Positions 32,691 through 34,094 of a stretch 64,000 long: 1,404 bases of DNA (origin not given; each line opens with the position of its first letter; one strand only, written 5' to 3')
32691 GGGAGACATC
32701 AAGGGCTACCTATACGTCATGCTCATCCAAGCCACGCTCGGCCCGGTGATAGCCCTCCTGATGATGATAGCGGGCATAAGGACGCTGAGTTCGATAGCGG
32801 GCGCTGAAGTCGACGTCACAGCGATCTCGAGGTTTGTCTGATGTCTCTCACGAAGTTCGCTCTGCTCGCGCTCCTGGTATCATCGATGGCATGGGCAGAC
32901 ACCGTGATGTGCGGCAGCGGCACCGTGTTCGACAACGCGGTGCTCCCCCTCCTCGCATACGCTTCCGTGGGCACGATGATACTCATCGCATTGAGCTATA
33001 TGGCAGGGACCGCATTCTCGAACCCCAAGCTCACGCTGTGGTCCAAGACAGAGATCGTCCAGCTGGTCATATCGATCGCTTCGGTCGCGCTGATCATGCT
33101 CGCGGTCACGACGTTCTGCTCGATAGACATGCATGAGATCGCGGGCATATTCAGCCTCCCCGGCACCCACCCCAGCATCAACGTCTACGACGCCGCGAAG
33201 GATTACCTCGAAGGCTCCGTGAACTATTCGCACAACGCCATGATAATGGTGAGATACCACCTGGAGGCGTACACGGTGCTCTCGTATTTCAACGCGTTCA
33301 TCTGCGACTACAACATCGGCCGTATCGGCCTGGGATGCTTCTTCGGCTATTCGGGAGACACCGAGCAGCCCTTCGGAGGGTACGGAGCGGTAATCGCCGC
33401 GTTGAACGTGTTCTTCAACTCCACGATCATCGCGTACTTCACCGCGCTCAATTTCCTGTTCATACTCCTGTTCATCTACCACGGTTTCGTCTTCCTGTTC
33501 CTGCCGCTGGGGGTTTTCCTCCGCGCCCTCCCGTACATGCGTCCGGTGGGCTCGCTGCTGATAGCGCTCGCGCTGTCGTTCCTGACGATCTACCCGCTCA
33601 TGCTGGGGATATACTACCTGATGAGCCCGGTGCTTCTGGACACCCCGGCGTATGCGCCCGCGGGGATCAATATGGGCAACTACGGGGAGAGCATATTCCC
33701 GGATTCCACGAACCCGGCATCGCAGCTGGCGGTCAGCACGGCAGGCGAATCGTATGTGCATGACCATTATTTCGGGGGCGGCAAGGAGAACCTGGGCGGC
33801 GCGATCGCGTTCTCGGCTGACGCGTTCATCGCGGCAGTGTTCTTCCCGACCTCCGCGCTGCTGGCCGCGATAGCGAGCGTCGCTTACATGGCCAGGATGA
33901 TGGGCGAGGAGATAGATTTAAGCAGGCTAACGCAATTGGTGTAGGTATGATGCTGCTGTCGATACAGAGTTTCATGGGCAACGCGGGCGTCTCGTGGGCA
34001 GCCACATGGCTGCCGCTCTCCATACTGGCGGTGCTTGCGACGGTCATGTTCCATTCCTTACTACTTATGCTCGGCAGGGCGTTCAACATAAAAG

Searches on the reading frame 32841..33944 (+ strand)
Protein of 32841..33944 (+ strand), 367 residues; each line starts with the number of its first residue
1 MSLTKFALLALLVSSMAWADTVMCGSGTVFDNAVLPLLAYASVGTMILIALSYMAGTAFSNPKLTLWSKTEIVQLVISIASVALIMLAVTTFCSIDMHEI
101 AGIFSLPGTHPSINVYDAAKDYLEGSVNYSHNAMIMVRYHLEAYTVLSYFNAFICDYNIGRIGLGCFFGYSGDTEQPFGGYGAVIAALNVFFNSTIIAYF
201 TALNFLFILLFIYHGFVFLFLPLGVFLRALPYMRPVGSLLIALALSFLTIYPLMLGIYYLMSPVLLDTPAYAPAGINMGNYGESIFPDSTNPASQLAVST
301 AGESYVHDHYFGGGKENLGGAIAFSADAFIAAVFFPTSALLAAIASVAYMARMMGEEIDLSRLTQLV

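Call 7: search_protein_families(library=pfam, proteins=[window:32841-33944:+], max_evalue=0.1)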
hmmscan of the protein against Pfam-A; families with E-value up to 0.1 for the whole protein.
window:32841-33944:+ (367 aa): 0 families

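Call 30: search_protein_families(library=ncbifam, proteins=[window:32841-33944:+], max_evalue=0.1)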
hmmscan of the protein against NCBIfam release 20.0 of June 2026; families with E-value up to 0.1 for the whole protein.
window:32841-33944:+ (367 aa): 0 families

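Call 33: find_homologous_proteins(query=A3, max_evalue=0.001)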
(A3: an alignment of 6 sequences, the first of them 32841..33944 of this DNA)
Query A3 (6 sequences) (367 aa, profile of the alignment): 113 proteins with E <= 0.001 among 8000 candidates.
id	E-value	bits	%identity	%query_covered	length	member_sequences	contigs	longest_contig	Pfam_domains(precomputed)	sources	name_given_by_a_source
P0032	1.3e-117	411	100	100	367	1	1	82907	-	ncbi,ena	-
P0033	3.5e-107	377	27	60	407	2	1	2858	-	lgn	-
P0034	5.8e-102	360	89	100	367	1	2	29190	-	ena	-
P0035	4.8e-98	347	26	60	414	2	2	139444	-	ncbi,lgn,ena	-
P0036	4.3e-92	327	79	95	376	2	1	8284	-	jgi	-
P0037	2.1e-87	312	91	87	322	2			-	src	-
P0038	1.6e-81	293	29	56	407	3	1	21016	-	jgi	jgi:hypothetical protein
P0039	1.1e-78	283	66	95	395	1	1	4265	-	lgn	-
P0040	1.5e-75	273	72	95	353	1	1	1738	-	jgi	jgi:hypothetical protein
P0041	1.7e-75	273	66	94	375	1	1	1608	-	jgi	jgi:hypothetical protein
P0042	4.7e-75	271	71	96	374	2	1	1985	-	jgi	jgi:hypothetical protein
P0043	1.2e-72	263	26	54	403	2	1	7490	-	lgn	-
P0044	8.1e-71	257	67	85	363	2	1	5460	-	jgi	jgi:hypothetical protein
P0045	2.4e-66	243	57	92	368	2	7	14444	-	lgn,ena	-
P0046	5.9e-65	238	55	94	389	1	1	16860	-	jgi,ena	-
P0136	5.7e-42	162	42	95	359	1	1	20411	-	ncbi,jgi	-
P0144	3.2e-22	97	26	95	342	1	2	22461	-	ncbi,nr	ncbi:MAG: hypothetical protein PHQ80_04150 [Candidatus ainarchaeum sp.]|nr:hypothetical protein [Can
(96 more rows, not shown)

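Call 50: search_protein_representatives(alignment_id=A3)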
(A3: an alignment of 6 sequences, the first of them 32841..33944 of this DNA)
Query: 6 sequences, 387 profile positions. Proteins with E-value up to 0.001 (for the whole library): 2883; up to 1e-10: 2018; up to 1e-30: 255. The best 150 are listed.
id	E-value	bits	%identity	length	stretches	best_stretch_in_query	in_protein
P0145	3.9e-75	269.9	-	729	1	2-387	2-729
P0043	3.9e-73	263.4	-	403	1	5-387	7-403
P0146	1.9e-68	247.9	-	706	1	2-387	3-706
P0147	1.9e-67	244.7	-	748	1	1-387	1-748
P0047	4.3e-65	236.9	-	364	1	30-387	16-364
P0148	3.2e-62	227.4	-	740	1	6-387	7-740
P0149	3.4e-61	224.0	-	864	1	2-387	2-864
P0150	3.8e-61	223.9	-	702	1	1-387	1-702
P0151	2.1e-58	214.9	-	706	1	1-386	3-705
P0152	6.6e-57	209.9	-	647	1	5-386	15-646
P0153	8.5e-57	209.6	-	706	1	1-387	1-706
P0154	2.3e-54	201.5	-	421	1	6-300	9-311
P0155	3.2e-54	201.1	-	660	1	13-386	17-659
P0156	3.6e-54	200.9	-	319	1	10-297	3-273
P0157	2.9e-53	198.0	-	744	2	1-312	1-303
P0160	2.8e-52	194.7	-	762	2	23-261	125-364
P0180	5.4e-46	174.0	-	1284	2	1-293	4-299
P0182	2.8e-45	171.7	-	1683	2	25-294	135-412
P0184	6.2e-45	170.5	-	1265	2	4-268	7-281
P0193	1.1e-43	166.4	-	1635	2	27-317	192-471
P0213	1.7e-40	155.9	-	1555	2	28-319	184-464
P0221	2.5e-39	152.1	-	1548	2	31-295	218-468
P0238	3.9e-38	148.1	-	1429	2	25-310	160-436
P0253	5.3e-37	144.4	-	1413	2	26-294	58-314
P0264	1.3e-36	143.1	-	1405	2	31-313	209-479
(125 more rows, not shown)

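Call 51: search_solved_structures(query=A3, max_evalue=10)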
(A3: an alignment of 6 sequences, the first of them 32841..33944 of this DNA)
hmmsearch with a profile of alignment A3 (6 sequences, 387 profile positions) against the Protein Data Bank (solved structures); distinct sequences matched with E-value up to 10: 0.

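Call 52: list_cluster_members(proteins=[P0182, P0193, P0213, P0221, P0238, P0264, P0253, P0180, P0184, P0160])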
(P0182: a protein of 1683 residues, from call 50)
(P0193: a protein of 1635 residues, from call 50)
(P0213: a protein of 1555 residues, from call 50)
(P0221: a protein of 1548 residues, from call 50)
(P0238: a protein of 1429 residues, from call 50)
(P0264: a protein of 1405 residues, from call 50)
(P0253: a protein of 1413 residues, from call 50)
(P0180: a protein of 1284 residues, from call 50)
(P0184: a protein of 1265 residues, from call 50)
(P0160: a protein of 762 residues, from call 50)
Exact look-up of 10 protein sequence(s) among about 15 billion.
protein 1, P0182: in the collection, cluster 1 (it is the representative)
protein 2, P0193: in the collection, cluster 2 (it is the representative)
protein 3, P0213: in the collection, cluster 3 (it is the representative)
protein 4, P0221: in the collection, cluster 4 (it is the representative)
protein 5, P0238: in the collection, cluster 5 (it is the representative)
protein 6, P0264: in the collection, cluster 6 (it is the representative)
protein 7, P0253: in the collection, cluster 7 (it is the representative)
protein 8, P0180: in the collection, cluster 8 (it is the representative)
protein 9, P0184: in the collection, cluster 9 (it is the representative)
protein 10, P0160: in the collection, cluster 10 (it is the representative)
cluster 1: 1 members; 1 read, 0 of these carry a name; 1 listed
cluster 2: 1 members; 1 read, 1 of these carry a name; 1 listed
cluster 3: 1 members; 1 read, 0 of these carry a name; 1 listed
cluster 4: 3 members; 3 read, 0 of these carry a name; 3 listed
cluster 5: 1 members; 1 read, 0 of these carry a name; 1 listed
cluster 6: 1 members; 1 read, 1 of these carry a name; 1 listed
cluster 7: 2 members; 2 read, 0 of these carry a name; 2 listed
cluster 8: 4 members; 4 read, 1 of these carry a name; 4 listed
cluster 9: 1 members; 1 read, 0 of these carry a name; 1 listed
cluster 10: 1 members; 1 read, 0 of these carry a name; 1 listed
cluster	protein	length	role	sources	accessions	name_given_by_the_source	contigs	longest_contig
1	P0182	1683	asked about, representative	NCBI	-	-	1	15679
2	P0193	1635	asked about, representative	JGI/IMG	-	hypothetical protein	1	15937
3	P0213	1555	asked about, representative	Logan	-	-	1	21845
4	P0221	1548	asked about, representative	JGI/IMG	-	-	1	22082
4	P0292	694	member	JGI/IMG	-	-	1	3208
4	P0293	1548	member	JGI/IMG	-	-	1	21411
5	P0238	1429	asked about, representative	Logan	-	-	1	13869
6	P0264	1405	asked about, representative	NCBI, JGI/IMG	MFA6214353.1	MAG: hypothetical protein WC717_03680 [Candidatus Micrarchaeia archaeon] | hypothetical protein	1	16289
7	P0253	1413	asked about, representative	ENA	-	-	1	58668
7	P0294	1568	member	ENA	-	-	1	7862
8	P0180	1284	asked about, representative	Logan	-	-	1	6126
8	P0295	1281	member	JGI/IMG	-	hypothetical protein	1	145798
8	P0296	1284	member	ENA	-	-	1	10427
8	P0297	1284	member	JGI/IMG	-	-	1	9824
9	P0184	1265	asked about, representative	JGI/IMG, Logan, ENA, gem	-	-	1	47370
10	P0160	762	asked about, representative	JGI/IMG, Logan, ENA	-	-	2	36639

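Call 81: search_protein_families(library=pfam, proteins=[P0182, P0193, P0213, P0221, P0238, P0264], max_evalue=0.01)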
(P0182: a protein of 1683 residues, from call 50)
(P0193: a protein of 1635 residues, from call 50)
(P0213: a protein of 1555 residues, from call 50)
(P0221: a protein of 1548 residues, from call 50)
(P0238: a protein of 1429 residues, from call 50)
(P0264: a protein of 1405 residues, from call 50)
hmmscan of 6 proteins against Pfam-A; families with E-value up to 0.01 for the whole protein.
P0182 (1683 aa): 0 families

P0193 (1635 aa): 0 families

P0213 (1555 aa): 0 families

P0221 (1548 aa): 0 families

P0238 (1429 aa): 0 families

P0264 (1405 aa): 0 families

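Call 85: find_encoding_contigs(protein=P0144, flank=10000, max_places=2)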
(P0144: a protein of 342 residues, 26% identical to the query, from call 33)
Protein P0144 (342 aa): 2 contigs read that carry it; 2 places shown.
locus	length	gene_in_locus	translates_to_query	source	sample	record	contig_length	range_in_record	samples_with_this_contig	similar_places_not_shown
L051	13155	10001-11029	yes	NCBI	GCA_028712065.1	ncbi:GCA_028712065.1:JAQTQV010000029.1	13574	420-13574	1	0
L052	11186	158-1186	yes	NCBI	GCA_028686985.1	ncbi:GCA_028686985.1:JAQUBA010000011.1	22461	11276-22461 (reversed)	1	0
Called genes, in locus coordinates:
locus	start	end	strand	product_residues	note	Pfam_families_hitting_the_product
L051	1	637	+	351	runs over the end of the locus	PF00493:MCM, PF01078:Mg_chelatase, PF17855:MCM_lid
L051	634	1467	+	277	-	PF06550:SPP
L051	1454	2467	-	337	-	PF18093:Trm5_N, PF25133:TYW2_N_2, PF02475:TRM5-TYW2_MTfase, PF13847:Methyltransf_31 (weak)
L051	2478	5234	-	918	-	PF00133:tRNA-synt_1, PF09334:tRNA-synt_1g, PF13603:tRNA-synt_1_2, PF09334:tRNA-synt_1g, PF01406:tRNA-synt_1e (weak), PF08264:Anticodon_1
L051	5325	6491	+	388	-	-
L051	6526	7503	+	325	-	-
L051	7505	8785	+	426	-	-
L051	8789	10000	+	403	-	-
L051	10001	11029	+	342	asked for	-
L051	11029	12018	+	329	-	-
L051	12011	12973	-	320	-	PF02636:Methyltransf_28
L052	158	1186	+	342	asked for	-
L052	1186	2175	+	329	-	-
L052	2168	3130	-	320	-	PF02636:Methyltransf_28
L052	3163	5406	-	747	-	-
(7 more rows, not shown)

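Call 87: find_encoding_contigs(protein=P0136, flank=10000, max_places=1)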
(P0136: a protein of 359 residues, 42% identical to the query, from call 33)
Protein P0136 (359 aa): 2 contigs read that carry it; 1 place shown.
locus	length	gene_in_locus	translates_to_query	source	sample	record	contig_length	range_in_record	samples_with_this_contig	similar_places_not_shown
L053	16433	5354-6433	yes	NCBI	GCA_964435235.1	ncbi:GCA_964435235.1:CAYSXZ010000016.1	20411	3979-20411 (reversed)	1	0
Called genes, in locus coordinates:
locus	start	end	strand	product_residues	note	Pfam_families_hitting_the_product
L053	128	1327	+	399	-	-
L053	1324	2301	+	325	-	-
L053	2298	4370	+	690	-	-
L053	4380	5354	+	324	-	-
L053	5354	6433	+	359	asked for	-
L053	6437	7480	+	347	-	-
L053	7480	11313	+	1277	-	-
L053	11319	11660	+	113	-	-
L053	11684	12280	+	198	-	-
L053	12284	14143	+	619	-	PF05362:Lon_C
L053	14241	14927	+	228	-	-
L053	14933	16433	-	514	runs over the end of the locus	PF23613:ELP3_N (weak), PF04055:Radical_SAM, PF16199:Radical_SAM_C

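Call 91: list_cluster_members(proteins=[P0032, P0001, P0002, P0298, P0299, P0003])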
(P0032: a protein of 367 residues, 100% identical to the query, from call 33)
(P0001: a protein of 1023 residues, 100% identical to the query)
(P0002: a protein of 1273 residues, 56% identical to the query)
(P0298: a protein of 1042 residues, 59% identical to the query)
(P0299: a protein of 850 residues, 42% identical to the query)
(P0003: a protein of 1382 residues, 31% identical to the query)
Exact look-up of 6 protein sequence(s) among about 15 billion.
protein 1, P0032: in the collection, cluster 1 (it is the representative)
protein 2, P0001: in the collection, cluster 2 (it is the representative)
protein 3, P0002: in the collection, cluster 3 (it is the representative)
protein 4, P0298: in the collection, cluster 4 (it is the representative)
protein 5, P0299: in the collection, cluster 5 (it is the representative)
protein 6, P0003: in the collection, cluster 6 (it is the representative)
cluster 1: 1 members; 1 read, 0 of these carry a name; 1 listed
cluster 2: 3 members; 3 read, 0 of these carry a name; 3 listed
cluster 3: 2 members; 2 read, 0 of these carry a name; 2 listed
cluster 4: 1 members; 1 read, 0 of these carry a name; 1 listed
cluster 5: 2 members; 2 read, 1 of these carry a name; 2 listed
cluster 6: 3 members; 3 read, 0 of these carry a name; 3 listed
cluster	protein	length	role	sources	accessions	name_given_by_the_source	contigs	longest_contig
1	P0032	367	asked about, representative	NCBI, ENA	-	-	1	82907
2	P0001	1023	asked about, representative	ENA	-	-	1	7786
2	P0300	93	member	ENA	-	-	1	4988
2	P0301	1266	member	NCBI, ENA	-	-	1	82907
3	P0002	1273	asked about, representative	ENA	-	-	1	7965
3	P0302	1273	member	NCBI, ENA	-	-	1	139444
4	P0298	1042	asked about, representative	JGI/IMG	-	-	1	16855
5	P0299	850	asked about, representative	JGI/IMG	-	hypothetical protein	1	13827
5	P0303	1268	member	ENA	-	-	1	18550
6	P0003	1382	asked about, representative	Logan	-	-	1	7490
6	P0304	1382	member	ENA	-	-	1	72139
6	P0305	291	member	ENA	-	-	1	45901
